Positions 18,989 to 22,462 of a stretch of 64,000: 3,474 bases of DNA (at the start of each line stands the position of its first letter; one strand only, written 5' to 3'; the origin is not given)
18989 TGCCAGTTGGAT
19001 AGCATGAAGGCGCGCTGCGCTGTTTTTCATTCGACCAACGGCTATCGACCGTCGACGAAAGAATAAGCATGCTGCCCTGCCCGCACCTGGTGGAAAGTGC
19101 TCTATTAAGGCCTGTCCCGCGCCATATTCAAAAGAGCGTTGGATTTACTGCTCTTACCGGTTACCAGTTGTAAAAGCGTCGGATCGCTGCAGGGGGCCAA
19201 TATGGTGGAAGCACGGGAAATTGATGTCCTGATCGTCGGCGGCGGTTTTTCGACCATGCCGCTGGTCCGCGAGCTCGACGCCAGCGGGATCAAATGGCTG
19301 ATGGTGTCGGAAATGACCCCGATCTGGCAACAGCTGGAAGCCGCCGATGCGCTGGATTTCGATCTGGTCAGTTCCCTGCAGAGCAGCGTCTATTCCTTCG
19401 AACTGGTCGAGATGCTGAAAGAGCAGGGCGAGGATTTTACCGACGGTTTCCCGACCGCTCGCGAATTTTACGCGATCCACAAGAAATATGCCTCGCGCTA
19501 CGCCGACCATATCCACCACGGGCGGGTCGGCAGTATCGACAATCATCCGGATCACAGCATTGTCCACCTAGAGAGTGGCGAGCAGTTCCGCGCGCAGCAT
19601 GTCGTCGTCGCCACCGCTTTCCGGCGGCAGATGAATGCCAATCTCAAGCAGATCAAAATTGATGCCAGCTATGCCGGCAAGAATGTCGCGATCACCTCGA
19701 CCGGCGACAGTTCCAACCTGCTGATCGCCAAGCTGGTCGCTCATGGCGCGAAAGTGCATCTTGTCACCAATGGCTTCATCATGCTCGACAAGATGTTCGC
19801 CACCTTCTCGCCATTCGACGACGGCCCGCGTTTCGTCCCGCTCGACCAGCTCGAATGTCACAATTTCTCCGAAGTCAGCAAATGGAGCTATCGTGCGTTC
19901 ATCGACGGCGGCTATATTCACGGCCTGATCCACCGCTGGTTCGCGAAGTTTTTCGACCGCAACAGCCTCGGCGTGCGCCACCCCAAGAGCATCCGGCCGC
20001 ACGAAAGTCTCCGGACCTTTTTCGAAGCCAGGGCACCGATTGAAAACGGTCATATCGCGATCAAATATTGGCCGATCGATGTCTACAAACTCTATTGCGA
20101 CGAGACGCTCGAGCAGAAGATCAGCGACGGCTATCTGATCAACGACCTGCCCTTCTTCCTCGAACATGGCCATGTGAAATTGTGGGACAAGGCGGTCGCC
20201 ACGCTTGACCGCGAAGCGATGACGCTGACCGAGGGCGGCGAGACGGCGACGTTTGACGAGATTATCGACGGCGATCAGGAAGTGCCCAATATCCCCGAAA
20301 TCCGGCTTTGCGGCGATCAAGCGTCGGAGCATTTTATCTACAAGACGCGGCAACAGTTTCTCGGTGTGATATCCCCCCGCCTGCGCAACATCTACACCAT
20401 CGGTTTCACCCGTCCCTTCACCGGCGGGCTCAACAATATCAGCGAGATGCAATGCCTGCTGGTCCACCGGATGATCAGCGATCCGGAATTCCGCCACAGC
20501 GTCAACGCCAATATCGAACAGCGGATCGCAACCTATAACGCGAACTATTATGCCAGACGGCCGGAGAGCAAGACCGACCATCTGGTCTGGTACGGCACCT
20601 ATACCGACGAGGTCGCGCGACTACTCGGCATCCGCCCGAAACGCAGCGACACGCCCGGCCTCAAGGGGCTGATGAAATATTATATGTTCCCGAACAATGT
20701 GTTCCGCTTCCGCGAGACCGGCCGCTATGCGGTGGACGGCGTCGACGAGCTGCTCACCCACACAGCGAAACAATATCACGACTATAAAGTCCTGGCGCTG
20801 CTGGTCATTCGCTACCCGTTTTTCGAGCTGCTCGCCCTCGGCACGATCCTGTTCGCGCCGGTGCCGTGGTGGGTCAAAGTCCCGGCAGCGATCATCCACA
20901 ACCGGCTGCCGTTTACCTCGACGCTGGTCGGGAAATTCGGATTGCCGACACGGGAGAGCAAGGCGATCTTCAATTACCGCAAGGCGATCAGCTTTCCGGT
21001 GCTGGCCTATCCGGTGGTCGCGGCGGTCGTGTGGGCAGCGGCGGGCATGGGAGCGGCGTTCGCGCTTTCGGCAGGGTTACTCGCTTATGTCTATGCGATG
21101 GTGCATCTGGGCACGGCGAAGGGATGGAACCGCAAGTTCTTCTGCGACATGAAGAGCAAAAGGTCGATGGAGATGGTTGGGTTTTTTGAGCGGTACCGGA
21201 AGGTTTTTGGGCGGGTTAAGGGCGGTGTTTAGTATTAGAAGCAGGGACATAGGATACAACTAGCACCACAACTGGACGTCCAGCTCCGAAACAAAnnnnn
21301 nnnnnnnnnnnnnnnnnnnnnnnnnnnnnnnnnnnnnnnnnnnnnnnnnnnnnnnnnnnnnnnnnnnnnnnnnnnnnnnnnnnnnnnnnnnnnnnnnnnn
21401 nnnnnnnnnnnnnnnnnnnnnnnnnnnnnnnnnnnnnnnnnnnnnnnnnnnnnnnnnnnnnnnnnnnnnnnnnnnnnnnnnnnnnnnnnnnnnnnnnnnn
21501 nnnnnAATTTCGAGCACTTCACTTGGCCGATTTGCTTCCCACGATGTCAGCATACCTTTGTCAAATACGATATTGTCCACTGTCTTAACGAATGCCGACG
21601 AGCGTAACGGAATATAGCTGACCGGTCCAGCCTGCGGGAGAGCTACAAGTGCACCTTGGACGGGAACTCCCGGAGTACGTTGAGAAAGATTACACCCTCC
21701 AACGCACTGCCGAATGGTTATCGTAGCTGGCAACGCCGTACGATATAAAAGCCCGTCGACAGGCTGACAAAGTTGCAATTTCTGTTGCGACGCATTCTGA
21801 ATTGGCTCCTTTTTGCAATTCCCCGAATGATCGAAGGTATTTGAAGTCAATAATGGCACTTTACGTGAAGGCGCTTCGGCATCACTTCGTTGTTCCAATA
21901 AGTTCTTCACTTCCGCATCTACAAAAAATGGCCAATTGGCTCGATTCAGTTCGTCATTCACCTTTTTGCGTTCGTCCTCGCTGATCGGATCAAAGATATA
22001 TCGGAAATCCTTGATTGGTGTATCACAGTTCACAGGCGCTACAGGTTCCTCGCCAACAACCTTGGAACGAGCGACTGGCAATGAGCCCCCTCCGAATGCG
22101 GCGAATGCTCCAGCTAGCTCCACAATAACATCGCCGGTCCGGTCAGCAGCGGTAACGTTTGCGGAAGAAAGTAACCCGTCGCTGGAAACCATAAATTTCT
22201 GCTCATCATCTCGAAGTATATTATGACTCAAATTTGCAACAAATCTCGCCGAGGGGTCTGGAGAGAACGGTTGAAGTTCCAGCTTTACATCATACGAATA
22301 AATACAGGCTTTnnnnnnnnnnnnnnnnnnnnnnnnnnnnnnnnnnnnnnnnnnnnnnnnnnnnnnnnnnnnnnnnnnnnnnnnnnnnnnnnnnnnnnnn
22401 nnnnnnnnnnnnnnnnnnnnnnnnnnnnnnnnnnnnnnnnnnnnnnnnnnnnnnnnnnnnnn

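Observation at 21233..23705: AT-rich two-gene islet: caspase-like C14 protease plus a 479-aa lipoprotein between core genes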

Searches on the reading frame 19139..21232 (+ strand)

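Call 3: search_protein_families(library=pfam, proteins=[window:19139-21232:+], max_evalue=1)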
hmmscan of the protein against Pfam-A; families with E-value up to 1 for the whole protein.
window:19139-21232:+ (697 aa): 4 families
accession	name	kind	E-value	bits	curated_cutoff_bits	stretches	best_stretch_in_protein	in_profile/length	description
PF13454.12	NAD_binding_9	-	0.011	16.2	21.8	1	123-159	116-152/155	FAD-NAD(P)-binding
PF05834.18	Lycopene_cycl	-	0.11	12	23.4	1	29-164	1-145/380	Lycopene cyclase protein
PF07992.20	Pyr_redox_2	-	0.16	11.8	26.1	1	29-172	2-119/291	Pyridine nucleotide-disulphide oxidoreductase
PF25260.1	DUF7861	-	0.21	12.2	27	1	113-183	6-75/79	Family of unknown function (DUF7861)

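Call 4: search_protein_families(library=ncbifam, proteins=[window:19139-21232:+], max_evalue=1)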
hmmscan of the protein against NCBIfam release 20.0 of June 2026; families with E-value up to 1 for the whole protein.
window:19139-21232:+ (697 aa): 5 families
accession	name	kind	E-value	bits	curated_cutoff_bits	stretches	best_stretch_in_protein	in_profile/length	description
NF040505.1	ArsO_flavin_mono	equivalog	0.014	14.9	425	1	29-182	2-146/346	ArsO family NAD(P)H-dependent flavin-containing monooxygenase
TIGR03140.1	AhpF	equivalog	0.029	12.9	502.9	1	122-184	282-340/515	alkyl hydroperoxide reductase subunit F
TIGR01292.1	TRX_reduct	equivalog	0.031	13.1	343.45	1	107-191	56-136/300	thioredoxin-disulfide reductase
NF007082.0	PRK09536.1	equivalog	0.096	11.7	537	0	7-52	246-292/402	corrinoid ABC transporter ATPase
TIGR01790.1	carotene-cycl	subfamily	0.16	11.1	209.5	1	112-167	86-144/387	lycopene cyclase family protein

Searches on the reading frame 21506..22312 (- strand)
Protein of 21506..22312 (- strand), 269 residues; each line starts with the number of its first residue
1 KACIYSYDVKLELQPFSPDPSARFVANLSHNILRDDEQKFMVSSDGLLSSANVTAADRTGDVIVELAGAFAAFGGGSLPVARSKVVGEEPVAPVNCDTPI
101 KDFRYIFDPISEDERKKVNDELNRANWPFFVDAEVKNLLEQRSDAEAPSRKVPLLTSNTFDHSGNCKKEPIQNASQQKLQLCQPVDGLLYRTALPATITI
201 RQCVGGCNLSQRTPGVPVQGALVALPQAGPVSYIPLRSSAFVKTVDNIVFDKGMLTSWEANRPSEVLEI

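Call 113: predict_structure(alignment_id=A5)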
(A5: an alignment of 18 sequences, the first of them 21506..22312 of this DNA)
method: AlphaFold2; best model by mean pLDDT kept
length: 269 residues; sequences in the alignment: 18
mean_pLDDT: 65.2   pTM: 0.53
mean pLDDT of the five models: 65.2, 63.0, 61.7, 61.5, 53.8
residues with pLDDT >= 90: 15; 70-90: 113; 50-70: 59; < 50: 82
segments of 3 or more residues with pLDDT < 50: 64-95, 141-183, 267-269
pLDDT, mean of each block of 10 residues (from residue 1): 73 80 64 71 79 67 44 36 37 48 84 90 87 74 43 33 41 43 61 86 72 77 81 71 78 82 59
secondary structure, 60 per line:
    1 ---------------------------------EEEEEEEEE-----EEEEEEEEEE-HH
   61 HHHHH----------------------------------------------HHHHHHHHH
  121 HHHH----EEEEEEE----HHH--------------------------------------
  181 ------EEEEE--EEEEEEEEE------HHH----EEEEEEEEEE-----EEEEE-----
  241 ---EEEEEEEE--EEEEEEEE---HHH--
elements in order: E34-42 E48-57 H59-65 H112-124 E129-135 E187-191 E194-202 E216-225 E231-235 E244-251 E254-261

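Call 115: fold_search(model_id=the predicted structure, library=pdb)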
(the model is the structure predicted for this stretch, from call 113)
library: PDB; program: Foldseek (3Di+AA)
matches with E <= 10: 287; with E <= 0.001: 0
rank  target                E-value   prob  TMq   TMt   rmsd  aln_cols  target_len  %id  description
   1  2giy_B                7.0e-01  0.10  0.08  0.12  14.5        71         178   11  Crystal Structure of the C-terminal domain of the HSV-1 gE ectodomain (released 2006-05-30)
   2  1x5g_MODEL_1_A        1.2e+00  0.02  0.07  0.13  17.4        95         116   14  The solution structure of the second fibronectin type III domain of human Neogenin (released 2005-11-15)
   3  2giy_A                1.3e+00  0.06  0.08  0.11  14.5        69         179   12  Crystal Structure of the C-terminal domain of the HSV-1 gE ectodomain (released 2006-05-30)
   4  6h4l                  1.4e+00  0.03  0.08  0.19  17.9        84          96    7  Structure of Titin M4 trigonal form (released 2019-08-07)
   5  3qp3_A                1.4e+00  0.03  0.08  0.18  18.0        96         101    8  Crystal structure of titin domain M4, tetragonal form (released 2012-02-15)
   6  3b9v_B                1.7e+00  0.02  0.08  0.16  20.3       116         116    5  Crystal Structure of an Autonomous VH Domain (released 2007-11-20)
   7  1g9e_MODEL_1_A        1.7e+00  0.02  0.08  0.15  20.4       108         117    9  SOLUTION STRUCTURE AND RELAXATION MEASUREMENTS OF AN ANTIGEN-FREE HEAVY CHAIN VARIABLE DOMAIN (VHH) FROM LLAMA (released 2002-10-23)
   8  5n48_D                1.8e+00  0.03  0.08  0.22  21.6        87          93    9  Structure of Anticalin N9B in complex with extra-domain B of human oncofetal fibronectin (released 2018-02-14)
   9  2l7q_MODEL_1_A        1.8e+00  0.02  0.09  0.16  16.9       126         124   10  Solution NMR structure of conjugate transposon protein BVU_1572(27-141) from Bacteroides Vulgatus, Northeast S (released 2010-12-29)
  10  8rh0_E                2.1e+00  0.02  0.08  0.17  20.1        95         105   10  Trimeric HSV-1F gB ectodomain in postfusion conformation with three bound HDIT102 Fab molecules. (released 2024-06-19)
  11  9fly_A                2.1e+00  0.02  0.08  0.03  20.5        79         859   11  CryoEM structure of the base (4151-5009) in the grappling hook protein A (GhpA) in the bacterium Aureispira sp. CCB-QB (released 2024-10-16)
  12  7z3q_B                2.1e+00  0.02  0.08  0.09  20.5        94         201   15  Crystal structure of the human leptin:LepR-CRH2 encounter complex to 3.6 A resolution. (released 2023-03-22)
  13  6weo_X                2.1e+00  0.01  0.06  0.07  20.1       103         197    8  IL-22 Signaling Complex with IL-22R1 and IL-10Rbeta (released 2021-04-28)
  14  3qp3_B                2.2e+00  0.02  0.08  0.19  18.0        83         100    8  Crystal structure of titin domain M4, tetragonal form (released 2012-02-15)
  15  4es8_B                2.2e+00  0.01  0.08  0.07  20.3        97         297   13  Crystal Structure of the adhesin domain of Epf from Streptococcus pyogenes in P212121 (released 2012-09-19)
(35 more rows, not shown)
